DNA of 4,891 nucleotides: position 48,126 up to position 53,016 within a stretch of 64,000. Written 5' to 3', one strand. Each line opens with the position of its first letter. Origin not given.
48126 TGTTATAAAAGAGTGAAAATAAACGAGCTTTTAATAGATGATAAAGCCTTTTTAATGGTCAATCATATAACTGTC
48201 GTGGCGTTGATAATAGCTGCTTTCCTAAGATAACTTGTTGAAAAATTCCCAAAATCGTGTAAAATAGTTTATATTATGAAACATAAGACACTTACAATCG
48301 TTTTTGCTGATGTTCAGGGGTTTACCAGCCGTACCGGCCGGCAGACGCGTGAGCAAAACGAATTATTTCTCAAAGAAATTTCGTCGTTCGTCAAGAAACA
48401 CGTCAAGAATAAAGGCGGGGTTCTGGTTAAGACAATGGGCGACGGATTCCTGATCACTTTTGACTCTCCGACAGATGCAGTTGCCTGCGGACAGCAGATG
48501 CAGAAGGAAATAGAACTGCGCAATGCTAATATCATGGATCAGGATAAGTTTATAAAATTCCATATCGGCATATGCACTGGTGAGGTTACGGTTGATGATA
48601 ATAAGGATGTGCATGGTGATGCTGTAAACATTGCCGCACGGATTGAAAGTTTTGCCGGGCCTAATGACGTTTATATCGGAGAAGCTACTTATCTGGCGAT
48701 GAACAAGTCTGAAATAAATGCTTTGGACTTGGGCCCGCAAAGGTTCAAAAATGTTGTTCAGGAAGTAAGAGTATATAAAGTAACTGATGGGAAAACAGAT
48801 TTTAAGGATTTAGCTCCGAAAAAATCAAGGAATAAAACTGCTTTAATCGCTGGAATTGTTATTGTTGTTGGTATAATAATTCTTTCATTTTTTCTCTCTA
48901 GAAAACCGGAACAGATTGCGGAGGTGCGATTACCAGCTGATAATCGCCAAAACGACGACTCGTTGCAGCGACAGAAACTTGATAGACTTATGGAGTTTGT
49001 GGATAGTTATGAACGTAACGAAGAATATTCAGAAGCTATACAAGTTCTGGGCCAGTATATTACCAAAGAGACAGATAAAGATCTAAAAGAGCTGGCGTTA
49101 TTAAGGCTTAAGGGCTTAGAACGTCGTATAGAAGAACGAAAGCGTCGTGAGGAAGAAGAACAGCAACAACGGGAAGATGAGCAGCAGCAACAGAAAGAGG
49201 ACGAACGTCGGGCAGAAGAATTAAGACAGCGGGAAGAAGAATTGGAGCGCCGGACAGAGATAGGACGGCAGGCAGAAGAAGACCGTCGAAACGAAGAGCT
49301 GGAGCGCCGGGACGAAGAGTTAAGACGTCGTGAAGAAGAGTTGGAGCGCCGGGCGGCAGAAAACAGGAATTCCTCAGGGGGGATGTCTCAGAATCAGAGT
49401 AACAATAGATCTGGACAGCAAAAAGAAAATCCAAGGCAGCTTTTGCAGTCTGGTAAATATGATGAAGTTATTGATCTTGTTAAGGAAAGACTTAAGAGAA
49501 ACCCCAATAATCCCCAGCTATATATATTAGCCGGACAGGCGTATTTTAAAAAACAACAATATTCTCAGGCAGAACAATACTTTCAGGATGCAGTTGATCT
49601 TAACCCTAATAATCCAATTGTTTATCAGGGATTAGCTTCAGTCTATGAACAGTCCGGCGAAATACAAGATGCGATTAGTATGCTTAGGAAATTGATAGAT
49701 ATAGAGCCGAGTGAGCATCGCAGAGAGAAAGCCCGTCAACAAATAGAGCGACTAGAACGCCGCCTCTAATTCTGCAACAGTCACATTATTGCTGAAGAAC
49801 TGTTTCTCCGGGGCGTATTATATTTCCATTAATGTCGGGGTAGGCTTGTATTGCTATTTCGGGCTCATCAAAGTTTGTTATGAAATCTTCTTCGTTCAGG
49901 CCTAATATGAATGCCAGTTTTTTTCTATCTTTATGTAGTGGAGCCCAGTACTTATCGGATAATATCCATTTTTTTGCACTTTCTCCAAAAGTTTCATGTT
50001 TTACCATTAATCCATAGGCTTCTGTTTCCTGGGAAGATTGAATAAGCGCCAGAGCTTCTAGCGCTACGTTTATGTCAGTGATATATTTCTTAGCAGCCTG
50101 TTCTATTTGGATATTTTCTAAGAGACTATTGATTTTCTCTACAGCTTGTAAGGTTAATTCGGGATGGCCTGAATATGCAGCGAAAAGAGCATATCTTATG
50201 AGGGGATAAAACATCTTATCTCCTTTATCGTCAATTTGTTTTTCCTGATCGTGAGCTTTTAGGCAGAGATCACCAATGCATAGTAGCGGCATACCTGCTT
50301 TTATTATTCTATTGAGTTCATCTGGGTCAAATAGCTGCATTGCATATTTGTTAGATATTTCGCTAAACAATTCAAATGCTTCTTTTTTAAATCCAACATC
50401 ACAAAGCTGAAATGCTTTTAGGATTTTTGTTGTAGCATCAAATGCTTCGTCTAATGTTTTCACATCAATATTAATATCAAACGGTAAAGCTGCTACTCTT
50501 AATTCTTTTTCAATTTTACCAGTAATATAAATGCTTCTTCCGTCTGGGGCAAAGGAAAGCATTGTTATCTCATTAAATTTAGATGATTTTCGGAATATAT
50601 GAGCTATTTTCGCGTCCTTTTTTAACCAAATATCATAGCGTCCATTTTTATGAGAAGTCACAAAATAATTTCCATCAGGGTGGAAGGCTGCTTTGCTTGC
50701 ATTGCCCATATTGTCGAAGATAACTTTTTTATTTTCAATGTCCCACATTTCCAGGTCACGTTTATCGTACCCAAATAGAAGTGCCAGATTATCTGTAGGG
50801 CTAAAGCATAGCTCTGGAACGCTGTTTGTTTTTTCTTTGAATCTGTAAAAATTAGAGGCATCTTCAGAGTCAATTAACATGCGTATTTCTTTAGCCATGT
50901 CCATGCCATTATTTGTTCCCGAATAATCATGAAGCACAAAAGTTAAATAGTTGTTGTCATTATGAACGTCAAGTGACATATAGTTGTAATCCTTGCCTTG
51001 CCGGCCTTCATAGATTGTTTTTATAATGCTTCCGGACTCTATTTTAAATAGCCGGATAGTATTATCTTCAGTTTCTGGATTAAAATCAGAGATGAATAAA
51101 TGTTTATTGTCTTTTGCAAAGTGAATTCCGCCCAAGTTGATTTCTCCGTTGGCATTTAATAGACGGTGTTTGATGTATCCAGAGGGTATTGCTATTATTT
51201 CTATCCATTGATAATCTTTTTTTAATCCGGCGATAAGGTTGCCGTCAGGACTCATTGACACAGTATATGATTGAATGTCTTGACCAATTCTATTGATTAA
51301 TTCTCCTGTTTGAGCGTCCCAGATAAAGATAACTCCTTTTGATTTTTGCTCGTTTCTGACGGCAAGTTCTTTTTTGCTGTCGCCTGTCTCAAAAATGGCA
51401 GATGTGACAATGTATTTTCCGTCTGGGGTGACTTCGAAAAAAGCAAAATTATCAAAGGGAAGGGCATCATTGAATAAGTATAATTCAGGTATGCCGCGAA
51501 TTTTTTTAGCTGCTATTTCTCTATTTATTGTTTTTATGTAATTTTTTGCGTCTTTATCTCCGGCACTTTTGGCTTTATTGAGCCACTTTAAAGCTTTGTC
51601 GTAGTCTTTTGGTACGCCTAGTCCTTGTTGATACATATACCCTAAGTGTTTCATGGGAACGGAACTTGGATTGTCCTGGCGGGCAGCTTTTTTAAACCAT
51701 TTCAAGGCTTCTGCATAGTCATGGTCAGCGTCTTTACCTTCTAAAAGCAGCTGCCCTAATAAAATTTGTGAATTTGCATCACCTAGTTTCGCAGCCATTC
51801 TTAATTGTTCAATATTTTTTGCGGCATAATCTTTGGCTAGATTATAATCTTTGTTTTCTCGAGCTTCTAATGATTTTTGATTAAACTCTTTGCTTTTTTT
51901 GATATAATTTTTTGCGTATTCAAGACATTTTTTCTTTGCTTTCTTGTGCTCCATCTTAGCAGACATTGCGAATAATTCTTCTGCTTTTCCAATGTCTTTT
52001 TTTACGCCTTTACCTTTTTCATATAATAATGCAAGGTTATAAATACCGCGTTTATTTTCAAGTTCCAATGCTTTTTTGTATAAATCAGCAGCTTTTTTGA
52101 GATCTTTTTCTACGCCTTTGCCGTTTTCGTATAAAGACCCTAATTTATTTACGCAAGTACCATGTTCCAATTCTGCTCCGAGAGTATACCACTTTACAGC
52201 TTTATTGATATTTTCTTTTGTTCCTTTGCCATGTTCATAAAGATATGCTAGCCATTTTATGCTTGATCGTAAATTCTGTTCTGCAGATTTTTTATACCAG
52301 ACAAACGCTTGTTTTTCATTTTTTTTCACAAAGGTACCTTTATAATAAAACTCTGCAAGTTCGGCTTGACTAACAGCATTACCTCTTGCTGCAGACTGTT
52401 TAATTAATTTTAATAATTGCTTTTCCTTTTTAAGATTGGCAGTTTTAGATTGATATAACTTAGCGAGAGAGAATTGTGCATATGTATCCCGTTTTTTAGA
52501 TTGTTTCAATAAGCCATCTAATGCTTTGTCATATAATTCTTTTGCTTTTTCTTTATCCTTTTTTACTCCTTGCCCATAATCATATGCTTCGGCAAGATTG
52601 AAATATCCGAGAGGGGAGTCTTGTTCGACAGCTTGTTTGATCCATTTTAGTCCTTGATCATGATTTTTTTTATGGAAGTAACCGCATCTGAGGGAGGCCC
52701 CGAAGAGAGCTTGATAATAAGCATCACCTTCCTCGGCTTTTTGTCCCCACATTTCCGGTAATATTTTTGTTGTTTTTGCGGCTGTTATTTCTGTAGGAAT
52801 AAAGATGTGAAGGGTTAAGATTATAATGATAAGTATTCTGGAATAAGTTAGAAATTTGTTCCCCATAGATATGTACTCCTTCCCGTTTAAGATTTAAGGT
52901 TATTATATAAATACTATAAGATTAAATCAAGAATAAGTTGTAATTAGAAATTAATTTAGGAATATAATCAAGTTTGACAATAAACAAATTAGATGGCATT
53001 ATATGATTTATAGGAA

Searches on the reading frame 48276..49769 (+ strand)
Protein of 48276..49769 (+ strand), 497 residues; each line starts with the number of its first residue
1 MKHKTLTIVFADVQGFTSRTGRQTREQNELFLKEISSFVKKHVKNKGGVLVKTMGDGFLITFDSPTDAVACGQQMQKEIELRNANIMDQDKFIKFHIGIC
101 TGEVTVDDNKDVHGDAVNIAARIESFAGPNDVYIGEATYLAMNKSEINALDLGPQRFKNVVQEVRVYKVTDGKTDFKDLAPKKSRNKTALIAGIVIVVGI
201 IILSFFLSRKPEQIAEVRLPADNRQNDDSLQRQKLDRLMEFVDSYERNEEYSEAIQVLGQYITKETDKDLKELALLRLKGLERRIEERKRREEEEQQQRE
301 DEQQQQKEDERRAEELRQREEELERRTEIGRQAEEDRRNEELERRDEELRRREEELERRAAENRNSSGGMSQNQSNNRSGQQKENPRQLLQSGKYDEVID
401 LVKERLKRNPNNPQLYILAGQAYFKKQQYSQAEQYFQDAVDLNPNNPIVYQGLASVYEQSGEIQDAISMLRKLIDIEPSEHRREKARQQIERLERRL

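Call 59: search_protein_families(library=pfam, proteins=[window:48276-49769:+], max_evalue=0.00001)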
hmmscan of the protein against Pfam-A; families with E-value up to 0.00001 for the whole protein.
window:48276-49769:+ (497 aa): 16 families
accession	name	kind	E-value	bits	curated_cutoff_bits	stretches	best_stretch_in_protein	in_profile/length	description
PF00211.25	Guanylate_cyc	-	6e-16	59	21.9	1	3-156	6-169/183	Adenylate and Guanylate cyclase catalytic domain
PF14559.12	TPR_19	-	6.6e-16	58.8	25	2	426-483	4-61/68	Tetratricopeptide repeat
PF07719.23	TPR_2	-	4.8e-14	51.7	27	1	414-446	2-34/34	Tetratricopeptide repeat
PF13428.12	TPR_14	-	7.7e-13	48.2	23.5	0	413-455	1-43/44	Tetratricopeptide repeat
PF13432.12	TPR_16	-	1e-12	48.7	32.7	2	419-479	3-63/65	Tetratricopeptide repeat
PF13181.12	TPR_8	-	1.3e-12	47.2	25.7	1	414-446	2-34/34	Tetratricopeptide repeat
PF00515.34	TPR_1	-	1.9e-12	46.8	27.8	1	416-446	4-34/34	Tetratricopeptide repeat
PF13431.12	TPR_17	-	3.1e-10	39.9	24.4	0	435-467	1-33/34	Tetratricopeptide repeat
PF13176.12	TPR_7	-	7.3e-10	38.6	27.9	0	452-478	4-30/36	Tetratricopeptide repeat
PF13371.12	TPR_9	-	3.6e-08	33.8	35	0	442-490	24-72/73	Tetratricopeptide repeat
PF13424.12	TPR_12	-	1.1e-07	32.4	30.1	0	395-442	26-74/77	Tetratricopeptide repeat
PF12895.13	ANAPC3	-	1.5e-07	32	27.2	0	389-438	33-81/82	Anaphase-promoting complex, cyclosome, subunit 3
PF13174.12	TPR_6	-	3.3e-07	31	26.3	0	419-445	6-32/33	Tetratricopeptide repeat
PF13414.12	TPR_11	-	3.8e-07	30.1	26.8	1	420-461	1-42/42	TPR repeat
PF25062.1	ARM_TT21_N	-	1.6e-06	28.5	40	0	389-474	110-195/222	Tetratricopeptide repeat protein 21 N-terminal ARM repeat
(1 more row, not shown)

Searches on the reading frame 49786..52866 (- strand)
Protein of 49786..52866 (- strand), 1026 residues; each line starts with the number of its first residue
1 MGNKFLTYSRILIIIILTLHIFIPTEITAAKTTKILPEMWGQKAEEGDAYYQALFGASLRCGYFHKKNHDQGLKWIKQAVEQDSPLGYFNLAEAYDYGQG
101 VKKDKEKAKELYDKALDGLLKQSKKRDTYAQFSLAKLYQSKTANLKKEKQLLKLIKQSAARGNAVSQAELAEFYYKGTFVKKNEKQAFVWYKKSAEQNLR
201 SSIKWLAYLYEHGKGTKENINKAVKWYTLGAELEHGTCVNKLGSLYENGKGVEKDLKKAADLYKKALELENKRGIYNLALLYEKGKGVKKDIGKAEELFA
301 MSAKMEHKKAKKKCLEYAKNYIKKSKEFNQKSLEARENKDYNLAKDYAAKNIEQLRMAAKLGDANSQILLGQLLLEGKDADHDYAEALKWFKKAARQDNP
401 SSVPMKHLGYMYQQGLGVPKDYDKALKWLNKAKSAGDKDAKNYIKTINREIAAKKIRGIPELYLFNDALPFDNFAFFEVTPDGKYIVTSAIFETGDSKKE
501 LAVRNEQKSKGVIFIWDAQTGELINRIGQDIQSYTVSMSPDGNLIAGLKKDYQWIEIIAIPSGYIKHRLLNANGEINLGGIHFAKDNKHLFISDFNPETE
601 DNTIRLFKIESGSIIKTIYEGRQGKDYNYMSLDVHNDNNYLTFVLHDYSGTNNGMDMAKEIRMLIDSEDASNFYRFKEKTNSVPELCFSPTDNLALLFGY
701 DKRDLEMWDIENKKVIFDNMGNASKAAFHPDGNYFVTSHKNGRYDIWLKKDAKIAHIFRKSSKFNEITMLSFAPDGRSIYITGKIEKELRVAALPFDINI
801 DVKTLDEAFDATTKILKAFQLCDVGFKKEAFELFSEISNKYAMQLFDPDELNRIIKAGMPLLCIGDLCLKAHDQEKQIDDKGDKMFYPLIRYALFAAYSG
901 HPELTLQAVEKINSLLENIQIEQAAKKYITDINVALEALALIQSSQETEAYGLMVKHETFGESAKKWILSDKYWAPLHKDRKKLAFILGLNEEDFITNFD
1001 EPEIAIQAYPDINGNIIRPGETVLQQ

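Call 59: search_protein_families(library=pfam, proteins=[window:49786-52866:-], max_evalue=0.00001)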
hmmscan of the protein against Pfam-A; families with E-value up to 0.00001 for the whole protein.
window:49786-52866:- (1026 aa): 9 families
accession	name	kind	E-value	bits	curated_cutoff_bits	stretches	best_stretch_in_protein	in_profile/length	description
PF08238.18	Sel1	-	3.9e-57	189.1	30.7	5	407-437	6-36/36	Sel1 repeat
PF25174.1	Beta-prop_THOC3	-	6.5e-19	68.4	305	2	671-794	37-158/272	THOC3 beta-propeller domain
PF23414.1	Beta-prop_EML_2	-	1.1e-12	48.3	90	1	686-781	4-98/266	Echinoderm microtubule-associated protein second beta-propeller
PF24814.1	WD40_Prp19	-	3.7e-12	46.3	320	1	659-776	71-189/281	Prp19 WD40 domain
PF24805.1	EIF3I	-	4.8e-08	32.9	200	0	600-765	72-233/324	EIF3I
PF25173.1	Beta-prop_WDR3_1st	-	8.4e-07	29.3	154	0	666-791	57-181/184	WDR3 first beta-propeller domain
PF12894.13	ANAPC4_WD40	-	1.8e-06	28.5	22.9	0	723-772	41-88/91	Anaphase-promoting complex subunit 4 WD40 domain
PF24807.1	WD40_CDC20-Fz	-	3e-06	27.2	200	0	667-782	38-153/292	CDC20/Fizzy WD40 domain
PF23409.1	Beta-prop_EML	-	9e-06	25.8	88.2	0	604-784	43-218/267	Echinoderm microtubule-associated protein first beta-propeller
